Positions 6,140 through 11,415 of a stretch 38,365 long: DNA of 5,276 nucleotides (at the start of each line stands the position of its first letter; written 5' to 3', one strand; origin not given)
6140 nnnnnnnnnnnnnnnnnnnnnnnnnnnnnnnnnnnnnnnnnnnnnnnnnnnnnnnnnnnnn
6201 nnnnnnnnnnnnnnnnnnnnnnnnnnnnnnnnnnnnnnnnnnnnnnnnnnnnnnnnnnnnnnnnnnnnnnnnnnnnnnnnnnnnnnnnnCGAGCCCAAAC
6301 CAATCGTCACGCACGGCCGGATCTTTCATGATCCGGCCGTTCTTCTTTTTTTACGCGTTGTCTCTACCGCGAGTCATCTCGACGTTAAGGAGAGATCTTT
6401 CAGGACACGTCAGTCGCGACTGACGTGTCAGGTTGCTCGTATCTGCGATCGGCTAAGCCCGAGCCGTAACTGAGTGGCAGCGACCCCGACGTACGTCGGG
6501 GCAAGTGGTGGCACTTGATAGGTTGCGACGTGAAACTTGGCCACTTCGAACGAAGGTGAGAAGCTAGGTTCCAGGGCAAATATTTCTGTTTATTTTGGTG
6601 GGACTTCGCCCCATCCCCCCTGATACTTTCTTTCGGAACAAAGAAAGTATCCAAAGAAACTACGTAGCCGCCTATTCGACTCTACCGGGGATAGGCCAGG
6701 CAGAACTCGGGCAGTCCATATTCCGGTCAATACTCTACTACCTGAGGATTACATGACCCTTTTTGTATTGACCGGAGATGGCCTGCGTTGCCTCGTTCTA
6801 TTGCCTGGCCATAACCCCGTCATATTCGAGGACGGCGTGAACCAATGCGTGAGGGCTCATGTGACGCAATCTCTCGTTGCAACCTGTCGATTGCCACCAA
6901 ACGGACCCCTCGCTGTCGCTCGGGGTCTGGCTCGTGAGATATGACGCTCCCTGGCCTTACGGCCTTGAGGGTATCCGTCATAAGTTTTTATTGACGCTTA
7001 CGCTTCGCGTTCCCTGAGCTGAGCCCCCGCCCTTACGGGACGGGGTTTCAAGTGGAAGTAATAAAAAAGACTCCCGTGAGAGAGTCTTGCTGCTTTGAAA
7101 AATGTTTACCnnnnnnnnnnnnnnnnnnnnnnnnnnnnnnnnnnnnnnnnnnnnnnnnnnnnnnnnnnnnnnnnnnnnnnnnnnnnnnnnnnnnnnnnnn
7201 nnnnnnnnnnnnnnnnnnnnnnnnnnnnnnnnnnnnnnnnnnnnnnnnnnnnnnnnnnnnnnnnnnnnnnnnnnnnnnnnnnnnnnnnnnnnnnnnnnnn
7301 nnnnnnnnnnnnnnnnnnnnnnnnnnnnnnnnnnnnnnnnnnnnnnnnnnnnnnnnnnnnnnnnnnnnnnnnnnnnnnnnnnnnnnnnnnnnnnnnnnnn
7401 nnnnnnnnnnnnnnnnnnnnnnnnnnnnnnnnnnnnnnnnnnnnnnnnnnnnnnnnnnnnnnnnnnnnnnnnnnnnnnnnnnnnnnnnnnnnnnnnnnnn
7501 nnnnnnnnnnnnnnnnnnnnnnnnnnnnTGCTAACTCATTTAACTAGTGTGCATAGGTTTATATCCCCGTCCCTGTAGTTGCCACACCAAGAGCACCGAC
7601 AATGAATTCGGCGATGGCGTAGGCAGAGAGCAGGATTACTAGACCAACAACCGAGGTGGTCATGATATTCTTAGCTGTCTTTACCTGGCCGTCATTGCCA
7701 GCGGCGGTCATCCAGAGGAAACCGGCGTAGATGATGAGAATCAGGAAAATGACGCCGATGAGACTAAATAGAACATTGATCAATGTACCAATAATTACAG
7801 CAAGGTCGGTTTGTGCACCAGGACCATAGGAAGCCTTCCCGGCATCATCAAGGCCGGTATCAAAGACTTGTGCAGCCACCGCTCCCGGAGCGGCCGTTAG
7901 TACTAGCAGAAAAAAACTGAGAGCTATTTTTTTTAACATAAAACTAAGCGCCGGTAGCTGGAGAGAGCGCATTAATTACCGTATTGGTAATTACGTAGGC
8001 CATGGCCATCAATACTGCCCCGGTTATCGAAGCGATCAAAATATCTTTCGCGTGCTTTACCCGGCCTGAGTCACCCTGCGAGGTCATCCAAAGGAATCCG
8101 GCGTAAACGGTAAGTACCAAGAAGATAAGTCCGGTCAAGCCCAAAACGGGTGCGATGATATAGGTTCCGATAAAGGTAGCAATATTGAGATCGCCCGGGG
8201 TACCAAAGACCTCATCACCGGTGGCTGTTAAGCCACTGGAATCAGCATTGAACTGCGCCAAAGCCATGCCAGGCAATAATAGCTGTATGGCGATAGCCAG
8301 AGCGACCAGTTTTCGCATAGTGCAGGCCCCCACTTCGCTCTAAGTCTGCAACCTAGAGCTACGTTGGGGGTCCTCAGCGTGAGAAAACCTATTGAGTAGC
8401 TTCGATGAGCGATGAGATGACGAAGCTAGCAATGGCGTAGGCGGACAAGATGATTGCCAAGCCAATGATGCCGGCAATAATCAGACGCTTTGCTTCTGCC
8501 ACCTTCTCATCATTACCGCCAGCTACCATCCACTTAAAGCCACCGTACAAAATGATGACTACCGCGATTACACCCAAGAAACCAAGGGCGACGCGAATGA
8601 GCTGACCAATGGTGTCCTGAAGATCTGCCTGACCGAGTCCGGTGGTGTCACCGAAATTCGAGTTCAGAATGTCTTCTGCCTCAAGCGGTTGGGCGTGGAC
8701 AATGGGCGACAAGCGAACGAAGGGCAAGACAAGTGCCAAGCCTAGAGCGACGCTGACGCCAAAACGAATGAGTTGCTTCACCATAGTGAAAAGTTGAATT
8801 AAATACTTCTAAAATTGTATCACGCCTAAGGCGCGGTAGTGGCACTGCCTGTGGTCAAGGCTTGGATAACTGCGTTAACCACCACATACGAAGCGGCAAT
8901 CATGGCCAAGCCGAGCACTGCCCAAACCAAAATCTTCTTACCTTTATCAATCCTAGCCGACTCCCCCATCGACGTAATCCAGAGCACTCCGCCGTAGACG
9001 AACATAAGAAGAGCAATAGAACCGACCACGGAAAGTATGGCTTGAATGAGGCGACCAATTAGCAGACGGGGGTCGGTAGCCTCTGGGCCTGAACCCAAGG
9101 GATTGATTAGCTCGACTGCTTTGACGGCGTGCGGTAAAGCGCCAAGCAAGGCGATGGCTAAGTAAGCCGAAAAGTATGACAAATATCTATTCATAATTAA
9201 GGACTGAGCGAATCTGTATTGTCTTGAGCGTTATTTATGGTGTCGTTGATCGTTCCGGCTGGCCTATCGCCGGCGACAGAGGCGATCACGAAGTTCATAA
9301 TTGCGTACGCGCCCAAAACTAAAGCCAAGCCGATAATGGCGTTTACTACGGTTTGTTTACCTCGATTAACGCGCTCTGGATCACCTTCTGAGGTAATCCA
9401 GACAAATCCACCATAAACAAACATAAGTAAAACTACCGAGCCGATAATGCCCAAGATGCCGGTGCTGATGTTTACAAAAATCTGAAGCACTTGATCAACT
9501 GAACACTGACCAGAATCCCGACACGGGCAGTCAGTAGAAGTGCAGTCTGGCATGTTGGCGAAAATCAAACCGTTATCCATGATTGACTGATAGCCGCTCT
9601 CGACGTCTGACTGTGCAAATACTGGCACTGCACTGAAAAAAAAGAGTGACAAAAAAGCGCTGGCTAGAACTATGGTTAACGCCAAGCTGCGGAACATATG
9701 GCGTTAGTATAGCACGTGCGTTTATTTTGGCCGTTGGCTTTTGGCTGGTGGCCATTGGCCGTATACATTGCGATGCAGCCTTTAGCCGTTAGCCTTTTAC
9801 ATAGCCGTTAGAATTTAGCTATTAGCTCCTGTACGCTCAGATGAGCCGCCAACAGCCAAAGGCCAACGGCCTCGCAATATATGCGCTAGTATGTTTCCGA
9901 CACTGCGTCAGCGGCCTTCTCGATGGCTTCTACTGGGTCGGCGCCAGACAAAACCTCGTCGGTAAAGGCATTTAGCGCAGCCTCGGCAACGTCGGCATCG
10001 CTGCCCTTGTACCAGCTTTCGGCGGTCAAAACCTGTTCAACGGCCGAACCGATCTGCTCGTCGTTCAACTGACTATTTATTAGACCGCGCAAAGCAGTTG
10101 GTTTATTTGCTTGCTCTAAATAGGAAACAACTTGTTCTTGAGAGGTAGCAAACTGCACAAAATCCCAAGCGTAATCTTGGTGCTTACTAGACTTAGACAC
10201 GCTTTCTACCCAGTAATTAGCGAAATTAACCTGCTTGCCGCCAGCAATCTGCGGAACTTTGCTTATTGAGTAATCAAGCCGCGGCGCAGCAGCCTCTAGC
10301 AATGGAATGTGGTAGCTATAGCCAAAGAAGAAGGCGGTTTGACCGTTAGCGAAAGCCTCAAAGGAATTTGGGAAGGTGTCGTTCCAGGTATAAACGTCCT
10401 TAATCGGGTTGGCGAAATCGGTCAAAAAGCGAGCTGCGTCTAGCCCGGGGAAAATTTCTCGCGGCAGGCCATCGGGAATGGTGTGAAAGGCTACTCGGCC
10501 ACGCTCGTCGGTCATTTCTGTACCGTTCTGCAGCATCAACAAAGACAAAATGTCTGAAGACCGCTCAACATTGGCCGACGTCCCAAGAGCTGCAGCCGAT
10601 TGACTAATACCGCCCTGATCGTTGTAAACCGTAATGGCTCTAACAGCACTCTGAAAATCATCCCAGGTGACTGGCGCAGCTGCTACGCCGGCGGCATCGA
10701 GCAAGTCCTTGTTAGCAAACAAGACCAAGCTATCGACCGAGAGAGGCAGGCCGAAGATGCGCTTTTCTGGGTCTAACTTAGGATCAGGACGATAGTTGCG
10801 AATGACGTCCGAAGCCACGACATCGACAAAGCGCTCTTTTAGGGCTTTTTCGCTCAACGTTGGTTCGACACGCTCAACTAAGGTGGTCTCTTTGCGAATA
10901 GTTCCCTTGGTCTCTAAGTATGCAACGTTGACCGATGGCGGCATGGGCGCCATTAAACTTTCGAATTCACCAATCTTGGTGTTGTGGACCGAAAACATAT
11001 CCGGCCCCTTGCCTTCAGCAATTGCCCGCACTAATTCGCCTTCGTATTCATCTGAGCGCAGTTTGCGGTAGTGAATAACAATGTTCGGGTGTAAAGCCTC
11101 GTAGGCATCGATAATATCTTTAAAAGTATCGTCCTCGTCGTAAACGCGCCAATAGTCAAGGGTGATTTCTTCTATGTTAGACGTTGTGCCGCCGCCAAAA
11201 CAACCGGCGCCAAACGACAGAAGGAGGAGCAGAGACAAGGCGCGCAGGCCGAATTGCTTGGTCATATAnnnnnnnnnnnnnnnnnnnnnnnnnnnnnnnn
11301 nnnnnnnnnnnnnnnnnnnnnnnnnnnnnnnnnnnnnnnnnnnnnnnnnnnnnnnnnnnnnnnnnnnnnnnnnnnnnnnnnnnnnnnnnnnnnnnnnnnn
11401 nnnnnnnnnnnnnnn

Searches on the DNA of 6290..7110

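Call 12: search_rna_families(source=window, start=6290, end=7110, threshold=evalue, max_evalue=10)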
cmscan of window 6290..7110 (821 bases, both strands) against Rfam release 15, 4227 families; matches with E-value up to 10: 4.
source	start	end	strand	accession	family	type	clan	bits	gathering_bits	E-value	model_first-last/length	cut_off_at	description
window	6404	6429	+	RF03760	mir-2041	Gene; miRNA;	-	19.6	70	0.71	22-47/68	no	mir-2041 microRNA precursor family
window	6588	6724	-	RF03546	Flavivirus-5UTR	Cis-reg;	CL00129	19.5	80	0.22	1-156/156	no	Flavivirus 5' UTR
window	6622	6651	-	RF04240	mir-4716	Gene; miRNA;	-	14.6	76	8.9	1-84/84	no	mir-4716 microRNA precursor family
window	7057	7110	-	RF02076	STnc100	Gene; sRNA;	-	13.5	47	2.6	153-206/206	5'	Gammaproteobacterial sRNA STnc100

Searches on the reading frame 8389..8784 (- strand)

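Call 10: search_protein_families(library=pfam, proteins=[window:8389-8784:-], max_evalue=0.1)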
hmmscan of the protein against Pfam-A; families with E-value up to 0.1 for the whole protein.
window:8389-8784:- (131 aa): 5 families
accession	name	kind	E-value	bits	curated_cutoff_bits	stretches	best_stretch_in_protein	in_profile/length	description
PF18895.5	T4SS_pilin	-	2.7e-10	40.6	26.6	1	55-122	5-71/71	Type IV secretion system pilin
PF05987.18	DUF898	-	0.00011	21.9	28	1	11-122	134-245/336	Bacterial protein of unknown function (DUF898)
PF04956.18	TrbC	-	0.0046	17.6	27.9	1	53-121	35-97/98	TrbC/VIRB2 pilin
PF11911.13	DUF3429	-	0.023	15.4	39.1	1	12-111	6-85/144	Protein of unknown function (DUF3429)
PF19607.4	DUF6112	-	0.029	14.6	25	1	45-112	5-70/88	Family of unknown function (DUF6112)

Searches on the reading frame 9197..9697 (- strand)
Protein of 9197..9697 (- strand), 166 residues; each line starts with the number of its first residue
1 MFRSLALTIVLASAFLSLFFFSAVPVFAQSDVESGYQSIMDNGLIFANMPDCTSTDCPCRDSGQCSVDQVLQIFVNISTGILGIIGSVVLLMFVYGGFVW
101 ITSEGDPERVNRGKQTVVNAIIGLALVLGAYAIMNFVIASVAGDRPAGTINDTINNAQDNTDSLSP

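Call 29: search_protein_families(library=pfam, proteins=[window:9197-9697:-], max_evalue=0.001)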
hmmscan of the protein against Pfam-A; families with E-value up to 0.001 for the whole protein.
window:9197-9697:- (166 aa): 2 families
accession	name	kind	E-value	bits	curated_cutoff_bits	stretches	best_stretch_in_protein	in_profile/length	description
PF18895.5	T4SS_pilin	-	1.8e-10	41.2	26.6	1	67-137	2-71/71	Type IV secretion system pilin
PF04956.18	TrbC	-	7.4e-07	29.7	27.9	1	68-136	35-97/98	TrbC/VIRB2 pilin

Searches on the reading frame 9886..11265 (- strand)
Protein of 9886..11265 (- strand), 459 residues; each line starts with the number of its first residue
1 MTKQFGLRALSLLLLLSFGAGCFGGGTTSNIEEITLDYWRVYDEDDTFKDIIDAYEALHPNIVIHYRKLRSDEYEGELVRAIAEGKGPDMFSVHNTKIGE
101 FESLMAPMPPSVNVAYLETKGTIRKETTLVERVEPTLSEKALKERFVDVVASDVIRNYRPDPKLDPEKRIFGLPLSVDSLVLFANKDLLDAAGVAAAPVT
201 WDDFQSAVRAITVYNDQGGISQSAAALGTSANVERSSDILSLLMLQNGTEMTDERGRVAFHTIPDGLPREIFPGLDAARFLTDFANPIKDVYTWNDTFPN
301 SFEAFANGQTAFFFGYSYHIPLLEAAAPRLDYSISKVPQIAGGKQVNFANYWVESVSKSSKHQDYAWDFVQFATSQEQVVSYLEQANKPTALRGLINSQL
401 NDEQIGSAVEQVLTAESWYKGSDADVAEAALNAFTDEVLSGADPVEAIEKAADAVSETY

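Call 20: find_encoding_contigs(protein=window:9886-11265:-, flank=10000, max_places=10)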
Protein window:9886-11265:- (459 aa): no gene with exactly this product is on record in the collection.

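Call 29: search_protein_families(library=pfam, proteins=[window:9886-11265:-], max_evalue=0.001)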
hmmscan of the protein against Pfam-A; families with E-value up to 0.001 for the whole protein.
window:9886-11265:- (459 aa): 2 families
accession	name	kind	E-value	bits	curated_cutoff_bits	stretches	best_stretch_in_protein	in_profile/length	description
PF01547.30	SBP_bac_1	-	1.2e-25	91.5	26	2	155-378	93-305/307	Bacterial extracellular solute-binding protein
PF13416.11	SBP_bac_8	-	7.1e-25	88.8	27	1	51-387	2-257/279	Bacterial extracellular solute-binding protein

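Call 56: find_related_loci(query=A5, collection=genome_contigs, flank=10000)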
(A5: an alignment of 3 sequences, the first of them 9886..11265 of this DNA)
Query A5 (459 aa) in genome_contigs; peptide patterns used: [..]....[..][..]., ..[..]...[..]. (x = any residue, [..] = any of these).
576 stretches matched a pattern; 68 encode a relative of the query (tblastn E <= 1e-3); 68 distinct loci.
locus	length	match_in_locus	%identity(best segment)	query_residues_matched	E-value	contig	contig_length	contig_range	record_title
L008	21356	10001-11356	70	8-459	0e+0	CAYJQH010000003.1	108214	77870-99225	MAG TPA_asm: uncultured Gammaproteobacteria bacterium isolate ERP125453_co1_14 genome assembly, contig: NODE_81_length_1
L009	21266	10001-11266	58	39-459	6e-169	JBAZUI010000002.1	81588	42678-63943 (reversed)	MAG: Patescibacteria group bacterium isolate SO_2017_GW1_224 NODE_1818_length_81588_cov_1.729613_OW334_2017, whole genom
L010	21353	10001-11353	52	15-459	4e-160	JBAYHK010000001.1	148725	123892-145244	MAG: Patescibacteria group bacterium isolate SO_2016_GW1_148 scaffold00241_OW334_2016, whole genome shotgun sequence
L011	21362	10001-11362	53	3-458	1e-158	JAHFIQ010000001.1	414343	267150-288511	MAG: Candidatus Uhrbacteria bacterium isolate nzgw366 NODE_8_length_414344_cov_41.955565, whole genome shotgun sequence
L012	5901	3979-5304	53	19-458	2e-158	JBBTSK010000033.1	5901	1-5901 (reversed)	MAG: Patescibacteria group bacterium isolate H41-bin287_1 H41_bin287_1_000000000033, whole genome shotgun sequence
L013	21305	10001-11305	55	24-458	5e-157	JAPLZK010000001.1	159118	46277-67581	MAG: Candidatus Uhrbacteria bacterium isolate LacPavin_0818_WC45_MAG_46_11 LacPavin_0818_WC45_scaffold_347162, whole gen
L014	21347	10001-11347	53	7-458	2e-156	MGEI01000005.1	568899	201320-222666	MAG: Candidatus Uhrbacteria bacterium RIFCSPLOWO2_01_FULL_47_17 rifcsplowo2_01_scaffold_74, whole genome shotgun sequenc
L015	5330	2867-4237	52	1-459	5e-155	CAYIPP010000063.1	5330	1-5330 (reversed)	MAG TPA_asm: uncultured Gammaproteobacteria bacterium isolate ERP119705_co25_663 genome assembly, contig: NODE_20075_len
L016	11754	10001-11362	51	5-458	7e-153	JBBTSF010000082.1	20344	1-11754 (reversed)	MAG: Patescibacteria group bacterium isolate H43-bin239_1 H43_bin239_1_000000000082, whole genome shotgun sequence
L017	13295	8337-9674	50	14-459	1e-151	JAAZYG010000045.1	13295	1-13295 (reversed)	MAG: Candidatus Uhrbacteria bacterium isolate bin41o c_000001073781, whole genome shotgun sequence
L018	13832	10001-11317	53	19-458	7e-150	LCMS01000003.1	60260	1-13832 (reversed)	MAG: Candidatus Uhrbacteria bacterium GW2011_GWE2_46_68 UX57_C0003, whole genome shotgun sequence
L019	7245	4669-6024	50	3-458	3e-149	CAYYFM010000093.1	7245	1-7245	MAG TPA_asm: uncultured Gammaproteobacteria bacterium isolate binchicken_co203_597 genome assembly, contig: k141_1582165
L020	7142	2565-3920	50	3-458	5e-149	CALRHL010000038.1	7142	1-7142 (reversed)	MAG: Candidatus Uhrbacteria bacterium RIFOXYB12_FULL_58_10 isolate MaH-04nov19-280 genome assembly, contig: MaH-04nov19-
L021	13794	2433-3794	51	2-458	1e-148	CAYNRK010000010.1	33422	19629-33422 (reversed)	MAG TPA_asm: uncultured Gammaproteobacteria bacterium isolate SRP077602_co8_262 genome assembly, contig: NODE_1877_lengt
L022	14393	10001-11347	52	7-458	5e-154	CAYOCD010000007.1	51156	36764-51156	MAG TPA_asm: uncultured Gammaproteobacteria bacterium isolate SRP272421_co1_712 genome assembly, contig: NODE_1093_lengt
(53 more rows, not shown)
